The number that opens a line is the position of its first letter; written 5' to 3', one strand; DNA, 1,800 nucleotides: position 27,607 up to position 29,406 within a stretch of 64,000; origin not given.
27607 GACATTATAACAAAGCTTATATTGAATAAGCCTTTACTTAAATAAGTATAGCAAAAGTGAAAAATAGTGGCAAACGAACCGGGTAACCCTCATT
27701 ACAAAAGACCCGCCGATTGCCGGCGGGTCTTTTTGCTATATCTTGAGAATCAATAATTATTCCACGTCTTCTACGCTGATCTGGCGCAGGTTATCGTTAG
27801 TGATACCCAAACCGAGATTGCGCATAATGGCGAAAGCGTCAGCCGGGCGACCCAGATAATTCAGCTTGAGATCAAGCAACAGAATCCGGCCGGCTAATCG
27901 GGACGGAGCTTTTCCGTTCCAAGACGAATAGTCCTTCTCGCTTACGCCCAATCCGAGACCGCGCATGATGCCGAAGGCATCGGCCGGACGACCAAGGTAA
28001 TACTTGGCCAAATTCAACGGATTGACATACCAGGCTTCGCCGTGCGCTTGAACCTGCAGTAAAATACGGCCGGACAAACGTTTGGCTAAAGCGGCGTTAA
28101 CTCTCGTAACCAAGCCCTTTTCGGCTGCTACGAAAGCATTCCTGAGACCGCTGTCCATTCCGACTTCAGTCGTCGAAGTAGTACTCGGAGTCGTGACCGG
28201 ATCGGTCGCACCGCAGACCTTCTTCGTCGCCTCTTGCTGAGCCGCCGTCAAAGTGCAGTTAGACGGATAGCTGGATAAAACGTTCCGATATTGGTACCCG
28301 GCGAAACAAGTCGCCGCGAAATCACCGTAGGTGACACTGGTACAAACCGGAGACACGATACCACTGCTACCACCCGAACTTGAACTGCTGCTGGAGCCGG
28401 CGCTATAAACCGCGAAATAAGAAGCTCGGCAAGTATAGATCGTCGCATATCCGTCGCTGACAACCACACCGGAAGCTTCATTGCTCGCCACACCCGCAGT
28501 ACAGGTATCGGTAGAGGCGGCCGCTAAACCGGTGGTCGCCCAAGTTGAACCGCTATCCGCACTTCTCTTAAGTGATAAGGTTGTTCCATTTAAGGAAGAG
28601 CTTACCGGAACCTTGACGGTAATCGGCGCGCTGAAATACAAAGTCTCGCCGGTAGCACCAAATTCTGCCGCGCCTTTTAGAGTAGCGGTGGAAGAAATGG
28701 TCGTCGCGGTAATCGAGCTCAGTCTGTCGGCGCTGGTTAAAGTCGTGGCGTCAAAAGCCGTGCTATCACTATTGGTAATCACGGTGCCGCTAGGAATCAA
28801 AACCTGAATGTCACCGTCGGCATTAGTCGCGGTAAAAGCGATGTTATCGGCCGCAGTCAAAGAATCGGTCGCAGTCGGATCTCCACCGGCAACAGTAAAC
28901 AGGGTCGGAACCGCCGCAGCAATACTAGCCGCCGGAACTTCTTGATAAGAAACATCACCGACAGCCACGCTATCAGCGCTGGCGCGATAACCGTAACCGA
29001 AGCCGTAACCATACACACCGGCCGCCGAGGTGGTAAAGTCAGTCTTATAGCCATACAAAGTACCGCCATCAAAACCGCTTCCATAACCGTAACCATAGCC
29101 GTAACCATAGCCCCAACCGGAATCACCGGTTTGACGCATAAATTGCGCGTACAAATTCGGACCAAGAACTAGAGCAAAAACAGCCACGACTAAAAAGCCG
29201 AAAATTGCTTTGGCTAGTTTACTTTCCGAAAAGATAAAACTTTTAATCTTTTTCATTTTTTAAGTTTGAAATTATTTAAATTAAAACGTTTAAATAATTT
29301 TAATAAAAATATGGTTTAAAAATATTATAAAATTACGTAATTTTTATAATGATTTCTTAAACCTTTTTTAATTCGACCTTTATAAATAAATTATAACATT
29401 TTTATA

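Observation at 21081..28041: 338/340-bp direct repeat of about 99 percent identity brackets the giant surface-protein gene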

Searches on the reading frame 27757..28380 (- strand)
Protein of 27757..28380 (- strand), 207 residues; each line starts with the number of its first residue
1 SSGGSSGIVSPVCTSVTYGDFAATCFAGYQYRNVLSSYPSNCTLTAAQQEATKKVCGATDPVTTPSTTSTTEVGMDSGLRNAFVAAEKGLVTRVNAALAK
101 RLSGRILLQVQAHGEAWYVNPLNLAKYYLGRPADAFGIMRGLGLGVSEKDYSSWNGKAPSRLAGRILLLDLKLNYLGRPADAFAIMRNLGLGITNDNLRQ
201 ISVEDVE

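Call 10: find_homologous_proteins(query=window:27757-28380:-)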
Query window:27757-28380:- (207 aa): 1564 proteins with E <= 0.001 among 2732 candidates; the best 120 are listed.
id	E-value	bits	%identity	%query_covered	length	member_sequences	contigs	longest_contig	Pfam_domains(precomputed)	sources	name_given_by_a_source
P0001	4.8e-104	364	79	97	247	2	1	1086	-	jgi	jgi:hypothetical protein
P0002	1.7e-74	268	60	96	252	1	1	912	-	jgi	-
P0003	7.9e-74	266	61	94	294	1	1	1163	PF18657.7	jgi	jgi:hypothetical protein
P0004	4.4e-73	263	59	96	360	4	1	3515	PF19030.7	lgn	-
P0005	7.5e-70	253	57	96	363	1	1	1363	PF19030.7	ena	-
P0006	1.6e-68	248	57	96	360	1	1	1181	-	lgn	-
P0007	6.9e-66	240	59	96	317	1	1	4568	-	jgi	-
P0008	3.6e-63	231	56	94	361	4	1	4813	-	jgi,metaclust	metaclust:\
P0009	6.5e-61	223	55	96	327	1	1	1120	-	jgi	jgi:hypothetical protein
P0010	3.0e-57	211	52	100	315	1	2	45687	-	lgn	-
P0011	1.2e-51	193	52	93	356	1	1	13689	PF13287.13,PF13290.14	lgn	-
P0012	1.3e-51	193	51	92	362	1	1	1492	PF13290.14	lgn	-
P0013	2.6e-50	189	65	60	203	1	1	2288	-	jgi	jgi:ribosomal protein L30/L7E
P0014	5.3e-50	188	47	94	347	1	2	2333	-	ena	-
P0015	9.5e-50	187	63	61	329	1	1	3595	-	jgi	-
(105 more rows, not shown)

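Call 40: search_solved_structures(query=A3, max_evalue=1)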
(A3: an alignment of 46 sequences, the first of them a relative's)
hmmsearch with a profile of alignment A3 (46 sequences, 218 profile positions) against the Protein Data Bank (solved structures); distinct sequences matched with E-value up to 1: 1.
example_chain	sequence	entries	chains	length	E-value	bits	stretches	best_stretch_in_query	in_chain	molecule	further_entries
9hcj_A0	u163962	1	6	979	0.05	16.5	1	120-207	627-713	Nuclear pore protein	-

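Call 47: predict_structure(alignment_id=A3)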
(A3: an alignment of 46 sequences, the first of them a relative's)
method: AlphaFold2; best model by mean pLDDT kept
length: 157 residues; sequences in the alignment: 46
mean_pLDDT: 80.1   pTM: 0.59
mean pLDDT of the five models: 80.1, 79.5, 76.2, 72.7, 72.6
residues with pLDDT >= 90: 21; 70-90: 115; 50-70: 16; < 50: 5
segments of 3 or more residues with pLDDT < 50: none
pLDDT, mean of each block of 10 residues (from residue 1): 77 68 64 79 81 86 79 84 94 84 87 92 80 82 82 54
secondary structure, 60 per line:
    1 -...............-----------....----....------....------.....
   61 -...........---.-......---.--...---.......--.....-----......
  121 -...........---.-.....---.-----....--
elements in order: H2-16 H28-31 E36-39 E46-49 E56-60 H62-72 H78-83 E96-99 E105-109 E115-120 H122-132 H138-142 H152-155

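Call 67: search_protein_representatives(alignment_id=A3)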
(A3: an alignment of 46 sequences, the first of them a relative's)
Query: 46 sequences, 218 profile positions. Proteins with E-value up to 0.001 (for the whole library): 3632; up to 1e-10: 3349; up to 1e-30: 2541. The best 150 are listed.
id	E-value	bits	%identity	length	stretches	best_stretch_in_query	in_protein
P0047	2.2e-76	272.7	-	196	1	10-191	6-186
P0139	2.8e-76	272.3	-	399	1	2-166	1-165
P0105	4.7e-76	271.6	-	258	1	2-159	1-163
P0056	6.1e-76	271.2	-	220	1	2-192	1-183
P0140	2.3e-75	269.3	-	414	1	2-170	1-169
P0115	2.7e-75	269.1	-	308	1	2-163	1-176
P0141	3.0e-75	269.0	-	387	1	4-193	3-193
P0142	6.1e-75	268.0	-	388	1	4-169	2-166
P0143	1.3e-74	266.9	-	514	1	2-158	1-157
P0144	2.1e-74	266.2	-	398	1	2-183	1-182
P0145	2.4e-74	266.0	-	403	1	2-169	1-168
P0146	3.3e-74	265.5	-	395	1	2-201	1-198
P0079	5.3e-74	264.9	-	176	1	4-154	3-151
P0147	8.9e-74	264.2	-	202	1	3-169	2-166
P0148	9.7e-74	264.0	-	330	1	3-201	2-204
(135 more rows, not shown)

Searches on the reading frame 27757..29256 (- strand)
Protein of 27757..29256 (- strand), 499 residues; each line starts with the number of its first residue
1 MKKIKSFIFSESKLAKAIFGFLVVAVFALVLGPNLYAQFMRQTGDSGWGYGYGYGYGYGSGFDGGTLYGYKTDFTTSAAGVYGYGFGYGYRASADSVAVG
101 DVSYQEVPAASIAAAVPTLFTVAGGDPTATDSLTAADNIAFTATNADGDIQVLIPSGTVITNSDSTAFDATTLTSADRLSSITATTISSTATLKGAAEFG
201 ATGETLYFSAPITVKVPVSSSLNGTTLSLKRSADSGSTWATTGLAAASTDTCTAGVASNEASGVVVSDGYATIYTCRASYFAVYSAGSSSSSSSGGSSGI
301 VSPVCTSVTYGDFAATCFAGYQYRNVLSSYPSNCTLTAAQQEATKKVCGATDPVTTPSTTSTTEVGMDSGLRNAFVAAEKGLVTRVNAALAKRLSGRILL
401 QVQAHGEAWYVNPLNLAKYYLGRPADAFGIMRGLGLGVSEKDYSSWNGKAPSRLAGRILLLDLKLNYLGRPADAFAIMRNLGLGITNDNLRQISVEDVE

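Call 5: search_protein_families(library=pfam, proteins=[window:27757-29256:-], max_evalue=0.01)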
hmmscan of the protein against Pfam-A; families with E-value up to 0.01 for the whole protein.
window:27757-29256:- (499 aa): 0 families

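Call 9: find_encoding_contigs(protein=window:27757-29256:-, flank=10000, max_places=6)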
Protein window:27757-29256:- (499 aa): no gene with exactly this product is on record in the collection.

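Call 12: search_protein_families(library=ncbifam, proteins=[window:27757-29256:-], max_evalue=0.01)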
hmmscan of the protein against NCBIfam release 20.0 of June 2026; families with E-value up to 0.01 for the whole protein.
window:27757-29256:- (499 aa): 0 families

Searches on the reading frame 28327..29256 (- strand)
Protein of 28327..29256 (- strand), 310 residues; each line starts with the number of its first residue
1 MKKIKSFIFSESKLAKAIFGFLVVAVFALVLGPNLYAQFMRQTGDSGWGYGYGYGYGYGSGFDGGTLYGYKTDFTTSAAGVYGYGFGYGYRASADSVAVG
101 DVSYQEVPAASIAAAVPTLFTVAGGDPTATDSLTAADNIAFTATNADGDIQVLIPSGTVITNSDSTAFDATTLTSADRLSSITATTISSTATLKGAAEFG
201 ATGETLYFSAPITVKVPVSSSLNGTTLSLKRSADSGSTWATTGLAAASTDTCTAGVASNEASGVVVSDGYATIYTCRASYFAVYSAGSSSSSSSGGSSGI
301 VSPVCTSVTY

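Call 23: find_related_loci(query=window:28327-29256:-, collection=genome_contigs, flank=10000)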
Query window:28327-29256:- (310 aa) in genome_contigs; peptide patterns used: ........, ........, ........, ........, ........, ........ (x = any residue, [..] = any of these).
378 stretches matched a pattern; 3 encode a relative of the query (tblastn E <= 1e-3); 3 distinct loci.
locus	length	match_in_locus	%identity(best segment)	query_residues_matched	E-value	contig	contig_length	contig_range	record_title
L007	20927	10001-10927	79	1-310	1e-116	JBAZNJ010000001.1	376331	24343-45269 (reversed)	MAG: Patescibacteria group bacterium isolate SO_2017_LW4_64 scaffold_72_c1_LW137-91_2017, whole genome shotgun sequence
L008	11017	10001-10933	75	1-310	2e-104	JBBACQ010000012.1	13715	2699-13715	MAG: Patescibacteria group bacterium isolate SO_2017_LW1_52 NODE_3715_length_13715_cov_1.221004_LW64-88_2017, whole geno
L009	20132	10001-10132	86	6-48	2e-19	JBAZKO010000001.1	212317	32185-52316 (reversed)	MAG: Patescibacteria group bacterium isolate SO_2017_LW4_145 scaffold_187_c1_LW137-91_2017, whole genome shotgun sequenc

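Call 24: find_related_loci(query=window:28327-29256:-, collection=metagenome_contigs, flank=10000)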
Query window:28327-29256:- (310 aa) in metagenome_contigs; peptide patterns used: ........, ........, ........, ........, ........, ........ (x = any residue, [..] = any of these).
600 stretches matched a pattern (row limit reached: there are more); 4 encode a relative of the query (tblastn E <= 1e-3); 4 distinct loci.
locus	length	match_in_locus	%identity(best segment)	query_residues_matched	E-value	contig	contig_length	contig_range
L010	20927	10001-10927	79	1-310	2e-116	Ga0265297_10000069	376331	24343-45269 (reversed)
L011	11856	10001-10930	76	1-310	1e-111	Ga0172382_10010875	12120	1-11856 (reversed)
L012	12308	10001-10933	75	1-310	1e-104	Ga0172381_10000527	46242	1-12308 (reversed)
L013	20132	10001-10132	86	6-48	3e-19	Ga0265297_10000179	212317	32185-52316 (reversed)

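Call 64: search_protein_families(library=pfam, proteins=[L007:11809-12342:+, L007:14866-15603:+, L007:15679-16566:+, L009:13098-13694:+], max_evalue=0.001)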
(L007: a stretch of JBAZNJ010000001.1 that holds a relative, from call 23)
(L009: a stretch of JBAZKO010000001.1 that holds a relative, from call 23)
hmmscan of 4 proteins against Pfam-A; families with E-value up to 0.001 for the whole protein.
L007:11809-12342:+ (177 aa): 1 family
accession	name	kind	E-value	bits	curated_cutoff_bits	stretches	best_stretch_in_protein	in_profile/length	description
PF01936.24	NYN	-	7.7e-15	56.1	24.2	1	11-148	5-134/145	NYN domain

L007:14866-15603:+ (245 aa): 1 family
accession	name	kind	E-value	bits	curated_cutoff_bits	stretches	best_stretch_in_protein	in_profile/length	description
PF10648.15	Gmad2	-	2.5e-08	34.5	25.7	1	147-229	6-83/86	Immunoglobulin-like domain of bacterial spore germination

L007:15679-16566:+ (295 aa): 0 families

L009:13098-13694:+ (198 aa): 2 families
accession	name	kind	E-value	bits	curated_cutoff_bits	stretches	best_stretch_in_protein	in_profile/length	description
PF00881.29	Nitroreductase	-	2.2e-25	90.2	23.5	1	22-164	2-167/167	Nitroreductase family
PF14512.11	TM1586_NiRdase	-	2.1e-09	37.8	27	1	36-67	156-187/215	Putative TM nitroreductase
